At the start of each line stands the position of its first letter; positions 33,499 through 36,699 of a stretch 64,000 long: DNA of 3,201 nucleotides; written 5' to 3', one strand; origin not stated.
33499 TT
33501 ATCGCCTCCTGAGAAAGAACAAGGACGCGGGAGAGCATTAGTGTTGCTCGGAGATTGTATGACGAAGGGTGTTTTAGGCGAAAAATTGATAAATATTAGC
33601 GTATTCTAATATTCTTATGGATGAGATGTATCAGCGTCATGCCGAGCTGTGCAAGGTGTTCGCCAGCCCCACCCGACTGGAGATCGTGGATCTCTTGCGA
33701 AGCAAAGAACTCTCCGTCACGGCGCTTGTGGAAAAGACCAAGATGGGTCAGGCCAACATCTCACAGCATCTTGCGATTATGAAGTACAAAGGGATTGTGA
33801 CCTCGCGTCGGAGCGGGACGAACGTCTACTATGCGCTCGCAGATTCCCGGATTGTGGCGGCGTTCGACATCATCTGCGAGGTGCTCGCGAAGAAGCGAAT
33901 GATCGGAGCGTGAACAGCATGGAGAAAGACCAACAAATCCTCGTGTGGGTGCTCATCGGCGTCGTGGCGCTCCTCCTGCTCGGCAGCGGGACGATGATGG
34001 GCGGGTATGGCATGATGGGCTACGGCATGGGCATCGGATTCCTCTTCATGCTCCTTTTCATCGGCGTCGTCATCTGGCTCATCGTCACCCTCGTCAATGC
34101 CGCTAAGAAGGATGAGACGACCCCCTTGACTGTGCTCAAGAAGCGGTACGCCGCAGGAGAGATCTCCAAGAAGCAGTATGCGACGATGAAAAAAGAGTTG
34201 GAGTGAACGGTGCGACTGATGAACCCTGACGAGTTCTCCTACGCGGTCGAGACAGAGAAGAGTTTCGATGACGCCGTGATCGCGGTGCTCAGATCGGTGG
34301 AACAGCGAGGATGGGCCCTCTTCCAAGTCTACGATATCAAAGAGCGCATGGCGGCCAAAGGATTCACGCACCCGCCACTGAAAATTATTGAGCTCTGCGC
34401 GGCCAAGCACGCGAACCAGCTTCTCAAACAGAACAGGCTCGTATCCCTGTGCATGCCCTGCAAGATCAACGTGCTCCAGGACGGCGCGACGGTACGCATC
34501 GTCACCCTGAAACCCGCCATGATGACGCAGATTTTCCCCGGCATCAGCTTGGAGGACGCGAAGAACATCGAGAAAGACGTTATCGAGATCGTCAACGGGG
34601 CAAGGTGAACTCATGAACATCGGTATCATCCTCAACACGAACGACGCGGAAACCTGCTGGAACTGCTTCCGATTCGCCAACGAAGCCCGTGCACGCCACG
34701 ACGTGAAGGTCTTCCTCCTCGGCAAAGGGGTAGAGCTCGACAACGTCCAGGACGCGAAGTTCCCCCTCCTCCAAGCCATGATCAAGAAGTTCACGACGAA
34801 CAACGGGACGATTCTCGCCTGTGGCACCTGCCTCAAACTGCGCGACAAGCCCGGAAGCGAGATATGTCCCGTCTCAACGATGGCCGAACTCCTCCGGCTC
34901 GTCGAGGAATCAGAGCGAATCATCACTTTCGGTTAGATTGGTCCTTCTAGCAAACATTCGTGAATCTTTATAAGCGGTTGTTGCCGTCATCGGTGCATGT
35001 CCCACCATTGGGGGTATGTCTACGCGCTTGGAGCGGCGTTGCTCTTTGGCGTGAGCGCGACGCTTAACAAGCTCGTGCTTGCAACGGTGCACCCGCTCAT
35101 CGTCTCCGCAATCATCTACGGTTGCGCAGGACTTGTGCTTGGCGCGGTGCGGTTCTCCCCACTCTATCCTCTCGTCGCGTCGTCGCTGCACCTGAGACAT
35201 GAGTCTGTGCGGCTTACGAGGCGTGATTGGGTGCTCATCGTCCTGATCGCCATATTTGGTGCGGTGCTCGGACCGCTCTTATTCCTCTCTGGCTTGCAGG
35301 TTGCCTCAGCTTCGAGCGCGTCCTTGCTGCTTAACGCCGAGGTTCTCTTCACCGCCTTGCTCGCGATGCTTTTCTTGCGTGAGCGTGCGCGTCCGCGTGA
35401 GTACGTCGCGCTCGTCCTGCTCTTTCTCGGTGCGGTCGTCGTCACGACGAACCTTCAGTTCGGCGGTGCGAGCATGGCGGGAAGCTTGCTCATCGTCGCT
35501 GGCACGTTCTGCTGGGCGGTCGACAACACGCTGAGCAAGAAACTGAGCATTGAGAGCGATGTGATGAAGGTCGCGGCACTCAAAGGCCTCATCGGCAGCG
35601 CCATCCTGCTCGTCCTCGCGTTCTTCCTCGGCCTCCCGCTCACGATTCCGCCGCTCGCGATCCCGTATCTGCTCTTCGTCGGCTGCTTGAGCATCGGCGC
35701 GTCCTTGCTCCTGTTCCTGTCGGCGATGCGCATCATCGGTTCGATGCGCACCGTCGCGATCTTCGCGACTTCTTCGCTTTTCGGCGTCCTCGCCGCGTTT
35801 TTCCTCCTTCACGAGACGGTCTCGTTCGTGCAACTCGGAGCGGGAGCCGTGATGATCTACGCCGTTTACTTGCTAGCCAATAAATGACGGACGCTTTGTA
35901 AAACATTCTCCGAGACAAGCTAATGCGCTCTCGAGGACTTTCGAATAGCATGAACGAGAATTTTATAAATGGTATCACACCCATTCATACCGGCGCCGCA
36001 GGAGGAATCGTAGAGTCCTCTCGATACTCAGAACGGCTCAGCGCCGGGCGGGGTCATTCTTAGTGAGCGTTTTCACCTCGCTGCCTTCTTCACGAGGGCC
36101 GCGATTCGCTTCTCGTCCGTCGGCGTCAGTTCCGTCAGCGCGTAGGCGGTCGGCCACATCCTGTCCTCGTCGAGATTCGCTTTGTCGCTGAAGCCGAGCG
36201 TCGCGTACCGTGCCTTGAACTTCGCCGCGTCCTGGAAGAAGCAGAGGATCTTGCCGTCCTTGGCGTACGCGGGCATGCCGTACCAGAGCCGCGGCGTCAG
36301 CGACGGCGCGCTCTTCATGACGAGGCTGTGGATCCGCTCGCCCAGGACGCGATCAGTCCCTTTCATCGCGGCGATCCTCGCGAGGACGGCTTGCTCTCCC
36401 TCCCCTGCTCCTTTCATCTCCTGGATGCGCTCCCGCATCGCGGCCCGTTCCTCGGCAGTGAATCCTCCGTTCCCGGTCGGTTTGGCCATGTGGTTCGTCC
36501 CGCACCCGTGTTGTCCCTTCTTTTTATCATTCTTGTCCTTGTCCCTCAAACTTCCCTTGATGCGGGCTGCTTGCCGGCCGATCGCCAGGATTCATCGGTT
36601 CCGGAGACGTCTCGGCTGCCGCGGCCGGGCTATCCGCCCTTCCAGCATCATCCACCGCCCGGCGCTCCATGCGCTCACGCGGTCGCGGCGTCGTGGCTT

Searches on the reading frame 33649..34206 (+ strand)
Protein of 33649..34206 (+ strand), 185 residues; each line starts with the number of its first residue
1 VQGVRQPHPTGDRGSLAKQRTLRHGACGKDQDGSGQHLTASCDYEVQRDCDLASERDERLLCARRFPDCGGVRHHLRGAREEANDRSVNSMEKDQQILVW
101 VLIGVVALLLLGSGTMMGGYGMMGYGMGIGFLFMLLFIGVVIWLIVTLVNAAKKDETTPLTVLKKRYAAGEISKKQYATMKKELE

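Call 49: search_protein_families(library=pfam, proteins=[window:33649-34206:+], max_evalue=0.01)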
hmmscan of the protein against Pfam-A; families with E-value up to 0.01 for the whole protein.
window:33649-34206:+ (185 aa): 2 families
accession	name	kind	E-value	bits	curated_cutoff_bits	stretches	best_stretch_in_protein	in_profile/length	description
PF09851.14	SHOCT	-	1.2e-06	28.5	27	1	159-184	2-27/28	Short C-terminal domain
PF04277.18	OAD_gamma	-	0.0063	17.6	27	1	119-162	3-45/76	Oxaloacetate decarboxylase, gamma chain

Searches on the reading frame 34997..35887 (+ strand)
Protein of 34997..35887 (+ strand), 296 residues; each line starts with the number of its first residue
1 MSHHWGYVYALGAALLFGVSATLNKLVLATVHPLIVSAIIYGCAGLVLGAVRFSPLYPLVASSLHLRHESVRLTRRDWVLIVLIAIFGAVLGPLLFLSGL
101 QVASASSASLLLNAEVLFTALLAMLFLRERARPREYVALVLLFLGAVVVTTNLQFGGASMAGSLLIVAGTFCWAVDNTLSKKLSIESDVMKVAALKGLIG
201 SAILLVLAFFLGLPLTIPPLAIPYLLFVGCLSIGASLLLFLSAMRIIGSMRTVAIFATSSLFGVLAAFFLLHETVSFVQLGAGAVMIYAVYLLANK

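Call 49: search_protein_families(library=pfam, proteins=[window:34997-35887:+], max_evalue=0.01)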
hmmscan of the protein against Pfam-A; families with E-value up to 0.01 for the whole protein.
window:34997-35887:+ (296 aa): 2 families
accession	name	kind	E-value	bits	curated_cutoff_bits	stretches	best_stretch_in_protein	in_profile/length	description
PF00892.27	EamA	-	4.6e-35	121.3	28.2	2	5-150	2-134/135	EamA-like transporter family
PF06027.18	SLC35F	-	4.3e-05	23.6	21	1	71-286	66-290/299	Solute carrier family 35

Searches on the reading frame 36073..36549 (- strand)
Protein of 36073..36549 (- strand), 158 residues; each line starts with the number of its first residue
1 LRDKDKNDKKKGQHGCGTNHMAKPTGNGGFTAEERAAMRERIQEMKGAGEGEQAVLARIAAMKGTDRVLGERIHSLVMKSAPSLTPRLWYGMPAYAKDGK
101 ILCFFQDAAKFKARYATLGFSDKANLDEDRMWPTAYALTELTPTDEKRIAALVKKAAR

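Call 49: search_protein_families(library=pfam, proteins=[window:36073-36549:-], max_evalue=0.01)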
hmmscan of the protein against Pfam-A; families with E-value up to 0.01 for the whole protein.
window:36073-36549:- (158 aa): 1 family
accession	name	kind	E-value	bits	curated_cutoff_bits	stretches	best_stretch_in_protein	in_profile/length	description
PF08818.16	DUF1801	-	4.8e-05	24.1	27.2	1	70-156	5-84/85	Domain of unknown function (DU1801)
